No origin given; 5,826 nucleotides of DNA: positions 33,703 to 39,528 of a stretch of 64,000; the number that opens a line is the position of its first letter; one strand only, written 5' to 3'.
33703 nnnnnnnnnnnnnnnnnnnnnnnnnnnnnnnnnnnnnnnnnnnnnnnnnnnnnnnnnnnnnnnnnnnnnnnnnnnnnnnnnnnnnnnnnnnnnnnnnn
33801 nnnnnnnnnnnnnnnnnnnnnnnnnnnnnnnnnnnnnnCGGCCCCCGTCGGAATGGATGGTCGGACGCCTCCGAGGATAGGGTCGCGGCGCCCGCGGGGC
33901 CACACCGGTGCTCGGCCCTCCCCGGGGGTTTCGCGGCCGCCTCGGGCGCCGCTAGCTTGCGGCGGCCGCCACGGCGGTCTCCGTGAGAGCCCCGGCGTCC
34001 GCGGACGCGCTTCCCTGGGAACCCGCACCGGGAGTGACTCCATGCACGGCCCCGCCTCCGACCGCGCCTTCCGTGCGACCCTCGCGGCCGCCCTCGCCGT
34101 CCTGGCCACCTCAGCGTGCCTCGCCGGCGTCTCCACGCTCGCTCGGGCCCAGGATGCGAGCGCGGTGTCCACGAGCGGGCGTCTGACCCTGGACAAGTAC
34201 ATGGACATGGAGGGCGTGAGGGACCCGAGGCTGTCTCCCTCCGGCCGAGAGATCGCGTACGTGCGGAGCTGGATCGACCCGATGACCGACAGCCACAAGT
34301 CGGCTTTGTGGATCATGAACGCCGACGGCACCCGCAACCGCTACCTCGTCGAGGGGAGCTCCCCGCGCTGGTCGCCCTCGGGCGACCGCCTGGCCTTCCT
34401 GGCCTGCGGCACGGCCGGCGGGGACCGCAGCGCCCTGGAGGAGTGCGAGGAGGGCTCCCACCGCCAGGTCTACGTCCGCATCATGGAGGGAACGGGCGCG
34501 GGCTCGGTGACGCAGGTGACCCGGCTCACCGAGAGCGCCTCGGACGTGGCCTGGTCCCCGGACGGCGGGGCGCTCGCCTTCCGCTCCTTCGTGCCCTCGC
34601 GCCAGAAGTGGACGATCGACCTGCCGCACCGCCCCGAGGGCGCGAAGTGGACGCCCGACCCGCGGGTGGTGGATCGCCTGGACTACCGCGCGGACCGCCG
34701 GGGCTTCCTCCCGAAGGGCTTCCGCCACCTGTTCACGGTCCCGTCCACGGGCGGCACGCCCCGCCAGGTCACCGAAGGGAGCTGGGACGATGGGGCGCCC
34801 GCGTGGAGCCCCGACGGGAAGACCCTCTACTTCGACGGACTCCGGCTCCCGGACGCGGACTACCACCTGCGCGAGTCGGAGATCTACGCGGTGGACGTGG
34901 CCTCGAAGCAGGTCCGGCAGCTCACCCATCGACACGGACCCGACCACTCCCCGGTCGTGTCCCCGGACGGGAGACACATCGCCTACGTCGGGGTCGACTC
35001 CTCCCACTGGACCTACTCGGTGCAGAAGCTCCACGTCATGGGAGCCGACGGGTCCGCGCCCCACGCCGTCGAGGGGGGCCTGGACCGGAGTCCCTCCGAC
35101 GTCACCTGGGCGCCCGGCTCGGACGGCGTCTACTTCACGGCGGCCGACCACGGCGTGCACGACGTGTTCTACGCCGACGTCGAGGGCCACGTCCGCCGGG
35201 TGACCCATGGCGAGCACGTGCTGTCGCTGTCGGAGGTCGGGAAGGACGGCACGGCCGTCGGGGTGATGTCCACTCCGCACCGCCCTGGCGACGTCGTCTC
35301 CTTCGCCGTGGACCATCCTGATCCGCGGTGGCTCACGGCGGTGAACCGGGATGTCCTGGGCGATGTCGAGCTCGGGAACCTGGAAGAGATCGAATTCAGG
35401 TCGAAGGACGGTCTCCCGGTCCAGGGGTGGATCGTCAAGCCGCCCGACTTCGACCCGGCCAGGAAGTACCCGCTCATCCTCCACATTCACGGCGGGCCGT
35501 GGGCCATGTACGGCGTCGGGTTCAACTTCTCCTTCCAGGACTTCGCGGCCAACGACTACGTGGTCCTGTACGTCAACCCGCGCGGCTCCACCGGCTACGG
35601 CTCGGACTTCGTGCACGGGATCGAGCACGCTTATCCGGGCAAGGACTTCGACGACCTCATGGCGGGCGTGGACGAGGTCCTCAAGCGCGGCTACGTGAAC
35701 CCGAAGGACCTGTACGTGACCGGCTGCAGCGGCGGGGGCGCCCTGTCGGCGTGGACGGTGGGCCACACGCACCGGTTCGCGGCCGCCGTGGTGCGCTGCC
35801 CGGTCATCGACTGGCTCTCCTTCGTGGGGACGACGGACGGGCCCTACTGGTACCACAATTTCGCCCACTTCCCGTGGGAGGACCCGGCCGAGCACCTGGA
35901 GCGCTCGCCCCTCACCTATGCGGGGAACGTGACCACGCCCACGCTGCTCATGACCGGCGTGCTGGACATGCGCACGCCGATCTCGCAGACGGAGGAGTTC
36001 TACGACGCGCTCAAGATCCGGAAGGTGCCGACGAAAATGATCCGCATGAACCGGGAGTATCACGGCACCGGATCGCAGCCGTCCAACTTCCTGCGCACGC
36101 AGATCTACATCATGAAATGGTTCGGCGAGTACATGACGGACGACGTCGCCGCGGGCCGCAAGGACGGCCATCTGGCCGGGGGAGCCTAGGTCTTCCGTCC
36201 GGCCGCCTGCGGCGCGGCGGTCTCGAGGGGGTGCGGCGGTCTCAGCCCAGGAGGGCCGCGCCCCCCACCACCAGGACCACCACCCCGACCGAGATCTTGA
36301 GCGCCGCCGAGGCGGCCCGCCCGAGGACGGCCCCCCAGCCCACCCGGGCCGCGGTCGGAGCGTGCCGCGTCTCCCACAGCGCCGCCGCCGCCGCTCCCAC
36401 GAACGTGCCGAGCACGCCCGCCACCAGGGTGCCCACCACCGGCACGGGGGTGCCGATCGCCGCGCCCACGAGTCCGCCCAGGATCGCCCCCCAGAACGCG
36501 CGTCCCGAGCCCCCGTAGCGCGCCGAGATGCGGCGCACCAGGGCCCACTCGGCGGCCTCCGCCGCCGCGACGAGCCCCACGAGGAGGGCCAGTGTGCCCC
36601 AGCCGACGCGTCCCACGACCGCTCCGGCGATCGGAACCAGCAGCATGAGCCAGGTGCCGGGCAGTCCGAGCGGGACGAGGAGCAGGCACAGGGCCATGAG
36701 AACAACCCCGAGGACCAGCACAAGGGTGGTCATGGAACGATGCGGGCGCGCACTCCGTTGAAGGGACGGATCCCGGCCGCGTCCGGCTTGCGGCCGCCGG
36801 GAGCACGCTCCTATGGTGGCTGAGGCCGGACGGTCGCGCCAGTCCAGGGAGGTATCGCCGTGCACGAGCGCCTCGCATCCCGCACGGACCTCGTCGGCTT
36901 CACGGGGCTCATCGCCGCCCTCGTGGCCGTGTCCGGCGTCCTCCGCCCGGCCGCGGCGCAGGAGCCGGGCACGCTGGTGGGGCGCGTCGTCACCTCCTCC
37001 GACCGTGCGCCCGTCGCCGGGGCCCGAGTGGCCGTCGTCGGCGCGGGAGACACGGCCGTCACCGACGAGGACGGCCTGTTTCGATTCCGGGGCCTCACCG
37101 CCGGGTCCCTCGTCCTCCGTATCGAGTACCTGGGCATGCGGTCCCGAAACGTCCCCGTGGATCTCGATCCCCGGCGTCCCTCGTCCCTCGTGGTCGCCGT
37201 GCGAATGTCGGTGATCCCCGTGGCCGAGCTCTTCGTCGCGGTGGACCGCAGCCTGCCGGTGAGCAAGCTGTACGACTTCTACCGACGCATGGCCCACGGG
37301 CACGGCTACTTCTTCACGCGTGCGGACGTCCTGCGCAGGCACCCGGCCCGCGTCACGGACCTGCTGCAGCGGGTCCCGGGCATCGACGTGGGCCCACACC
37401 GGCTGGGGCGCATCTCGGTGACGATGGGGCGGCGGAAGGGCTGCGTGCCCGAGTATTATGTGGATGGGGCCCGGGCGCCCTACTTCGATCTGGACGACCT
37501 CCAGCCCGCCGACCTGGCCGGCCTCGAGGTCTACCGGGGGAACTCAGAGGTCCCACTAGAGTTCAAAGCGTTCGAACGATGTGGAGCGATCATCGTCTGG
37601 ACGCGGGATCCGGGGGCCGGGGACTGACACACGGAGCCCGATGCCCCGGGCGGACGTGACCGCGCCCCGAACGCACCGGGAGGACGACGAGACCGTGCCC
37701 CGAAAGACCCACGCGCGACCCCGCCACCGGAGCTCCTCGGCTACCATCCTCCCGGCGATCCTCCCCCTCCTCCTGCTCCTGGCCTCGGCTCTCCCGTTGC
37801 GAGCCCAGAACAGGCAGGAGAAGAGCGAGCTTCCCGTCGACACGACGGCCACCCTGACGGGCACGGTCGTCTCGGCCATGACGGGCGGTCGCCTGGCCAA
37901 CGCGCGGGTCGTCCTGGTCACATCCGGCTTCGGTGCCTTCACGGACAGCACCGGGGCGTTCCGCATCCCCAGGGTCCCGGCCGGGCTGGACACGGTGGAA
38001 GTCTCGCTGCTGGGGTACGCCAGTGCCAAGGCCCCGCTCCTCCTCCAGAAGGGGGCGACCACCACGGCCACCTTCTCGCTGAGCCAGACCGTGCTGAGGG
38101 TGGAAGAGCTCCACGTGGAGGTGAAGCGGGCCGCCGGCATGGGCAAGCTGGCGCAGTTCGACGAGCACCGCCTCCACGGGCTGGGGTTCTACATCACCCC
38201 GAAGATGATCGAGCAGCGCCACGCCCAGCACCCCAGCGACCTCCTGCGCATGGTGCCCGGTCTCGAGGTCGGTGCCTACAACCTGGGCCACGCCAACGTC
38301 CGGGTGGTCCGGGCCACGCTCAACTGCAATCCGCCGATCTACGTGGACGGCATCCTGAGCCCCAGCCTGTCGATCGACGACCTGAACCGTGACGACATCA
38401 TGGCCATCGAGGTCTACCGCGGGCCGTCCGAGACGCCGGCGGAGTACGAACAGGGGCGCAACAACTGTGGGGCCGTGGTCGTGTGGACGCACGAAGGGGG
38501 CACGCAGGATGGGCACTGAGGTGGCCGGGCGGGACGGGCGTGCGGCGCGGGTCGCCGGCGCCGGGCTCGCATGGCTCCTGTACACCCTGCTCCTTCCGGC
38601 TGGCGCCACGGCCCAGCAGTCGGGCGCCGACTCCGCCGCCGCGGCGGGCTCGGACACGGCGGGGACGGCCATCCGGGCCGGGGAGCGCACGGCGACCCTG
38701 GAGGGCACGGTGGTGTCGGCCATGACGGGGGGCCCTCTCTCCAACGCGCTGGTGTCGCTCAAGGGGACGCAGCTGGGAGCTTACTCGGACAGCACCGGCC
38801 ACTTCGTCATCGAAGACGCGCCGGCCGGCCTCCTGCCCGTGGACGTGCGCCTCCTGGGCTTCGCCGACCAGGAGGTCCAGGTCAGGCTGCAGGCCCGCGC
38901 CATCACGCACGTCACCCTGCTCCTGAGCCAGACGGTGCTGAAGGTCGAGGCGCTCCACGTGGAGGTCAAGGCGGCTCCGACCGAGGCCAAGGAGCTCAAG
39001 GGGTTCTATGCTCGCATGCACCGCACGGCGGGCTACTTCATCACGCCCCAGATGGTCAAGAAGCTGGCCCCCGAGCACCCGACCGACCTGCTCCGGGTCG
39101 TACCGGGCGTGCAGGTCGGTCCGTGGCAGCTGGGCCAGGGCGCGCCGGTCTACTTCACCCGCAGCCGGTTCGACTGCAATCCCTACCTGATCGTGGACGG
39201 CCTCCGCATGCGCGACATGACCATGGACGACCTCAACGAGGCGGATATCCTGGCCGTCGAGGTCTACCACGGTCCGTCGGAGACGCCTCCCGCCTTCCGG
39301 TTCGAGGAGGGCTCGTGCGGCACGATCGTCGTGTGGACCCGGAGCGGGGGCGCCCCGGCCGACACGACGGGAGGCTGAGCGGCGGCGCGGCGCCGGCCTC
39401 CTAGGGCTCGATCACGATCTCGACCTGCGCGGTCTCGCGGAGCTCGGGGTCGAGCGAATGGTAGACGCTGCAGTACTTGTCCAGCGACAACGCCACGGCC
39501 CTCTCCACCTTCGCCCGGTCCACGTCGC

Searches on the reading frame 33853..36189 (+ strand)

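Call 73: search_protein_families(library=pfam, proteins=[window:33853-36189:+], max_evalue=0.00001)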
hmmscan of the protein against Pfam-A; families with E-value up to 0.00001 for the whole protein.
window:33853-36189:+ (778 aa): 3 families
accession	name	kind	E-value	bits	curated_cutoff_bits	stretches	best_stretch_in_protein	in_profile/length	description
PF00326.27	Peptidase_S9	-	5.6e-44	150.6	22.6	1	557-762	3-211/213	Prolyl oligopeptidase family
PF07676.18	PD40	-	1.2e-22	79.7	20.9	0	304-327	2-25/38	WD40-like Beta Propeller Repeat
PF00930.27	DPPIV_N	-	2.1e-12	46.9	22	1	288-377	257-344/354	Dipeptidyl peptidase IV (DPP IV) N-terminal region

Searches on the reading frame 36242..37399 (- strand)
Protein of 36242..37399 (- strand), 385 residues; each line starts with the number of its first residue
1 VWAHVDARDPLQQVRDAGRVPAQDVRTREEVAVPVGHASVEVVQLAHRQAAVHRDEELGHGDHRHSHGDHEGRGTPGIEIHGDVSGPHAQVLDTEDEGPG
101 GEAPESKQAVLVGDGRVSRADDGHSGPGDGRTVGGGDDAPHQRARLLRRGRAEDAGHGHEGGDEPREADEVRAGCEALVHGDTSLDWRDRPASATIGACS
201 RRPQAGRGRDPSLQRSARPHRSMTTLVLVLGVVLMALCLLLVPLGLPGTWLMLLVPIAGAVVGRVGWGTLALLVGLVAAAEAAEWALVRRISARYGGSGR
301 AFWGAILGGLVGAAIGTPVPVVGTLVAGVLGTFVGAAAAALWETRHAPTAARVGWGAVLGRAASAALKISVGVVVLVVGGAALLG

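Call 73: search_protein_families(library=pfam, proteins=[window:36242-37399:-], max_evalue=0.00001)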
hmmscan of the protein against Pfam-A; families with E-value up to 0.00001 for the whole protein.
window:36242-37399:- (385 aa): 1 family
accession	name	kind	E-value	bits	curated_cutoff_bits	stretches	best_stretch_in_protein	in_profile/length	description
PF04306.18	DUF456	-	8.3e-15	55.7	29.4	1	245-378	4-134/139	Protein of unknown function (DUF456)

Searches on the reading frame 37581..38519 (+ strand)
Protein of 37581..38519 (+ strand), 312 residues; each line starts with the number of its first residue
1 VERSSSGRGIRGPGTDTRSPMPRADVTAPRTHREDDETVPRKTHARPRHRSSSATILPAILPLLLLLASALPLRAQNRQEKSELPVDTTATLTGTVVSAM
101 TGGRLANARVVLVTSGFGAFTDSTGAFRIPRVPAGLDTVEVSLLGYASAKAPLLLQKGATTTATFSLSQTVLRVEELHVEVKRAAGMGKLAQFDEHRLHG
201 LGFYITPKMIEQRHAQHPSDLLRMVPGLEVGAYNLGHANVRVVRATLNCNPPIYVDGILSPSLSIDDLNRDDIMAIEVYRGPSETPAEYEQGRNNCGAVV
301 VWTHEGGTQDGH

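Call 73: search_protein_families(library=pfam, proteins=[window:37581-38519:+], max_evalue=0.00001)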
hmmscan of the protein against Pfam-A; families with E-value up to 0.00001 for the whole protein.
window:37581-38519:+ (312 aa): 3 families
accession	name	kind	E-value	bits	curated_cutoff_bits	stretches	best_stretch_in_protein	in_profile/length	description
PF13620.12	CarboxypepD_reg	-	2.3e-14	54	32.3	1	91-167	1-81/82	Carboxypeptidase regulatory-like domain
PF13715.12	CarbopepD_reg_2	-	1.8e-13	50.8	32.2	1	92-179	1-88/88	CarboxypepD_reg-like domain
PF07715.20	Plug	-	1.9e-07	32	23.9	1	205-285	12-97/107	TonB-dependent Receptor Plug Domain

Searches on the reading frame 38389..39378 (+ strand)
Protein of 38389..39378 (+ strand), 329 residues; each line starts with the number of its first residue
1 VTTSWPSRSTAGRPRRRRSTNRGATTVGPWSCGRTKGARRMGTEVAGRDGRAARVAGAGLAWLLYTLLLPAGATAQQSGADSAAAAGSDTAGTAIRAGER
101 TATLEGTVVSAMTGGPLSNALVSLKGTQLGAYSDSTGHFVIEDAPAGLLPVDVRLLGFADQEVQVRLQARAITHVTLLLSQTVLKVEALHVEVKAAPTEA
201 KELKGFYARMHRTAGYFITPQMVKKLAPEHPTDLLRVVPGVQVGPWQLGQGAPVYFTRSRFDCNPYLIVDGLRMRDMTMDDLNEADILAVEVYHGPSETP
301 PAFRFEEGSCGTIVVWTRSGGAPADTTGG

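Call 73: search_protein_families(library=pfam, proteins=[window:38389-39378:+], max_evalue=0.00001)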
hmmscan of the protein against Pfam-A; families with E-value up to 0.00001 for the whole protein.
window:38389-39378:+ (329 aa): 2 families
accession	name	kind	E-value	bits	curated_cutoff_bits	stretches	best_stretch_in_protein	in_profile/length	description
PF13715.12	CarbopepD_reg_2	-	1.5e-14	54.2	32.2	1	105-188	2-85/88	CarboxypepD_reg-like domain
PF13620.12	CarboxypepD_reg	-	2.1e-12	47.7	32.3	1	103-177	1-79/82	Carboxypeptidase regulatory-like domain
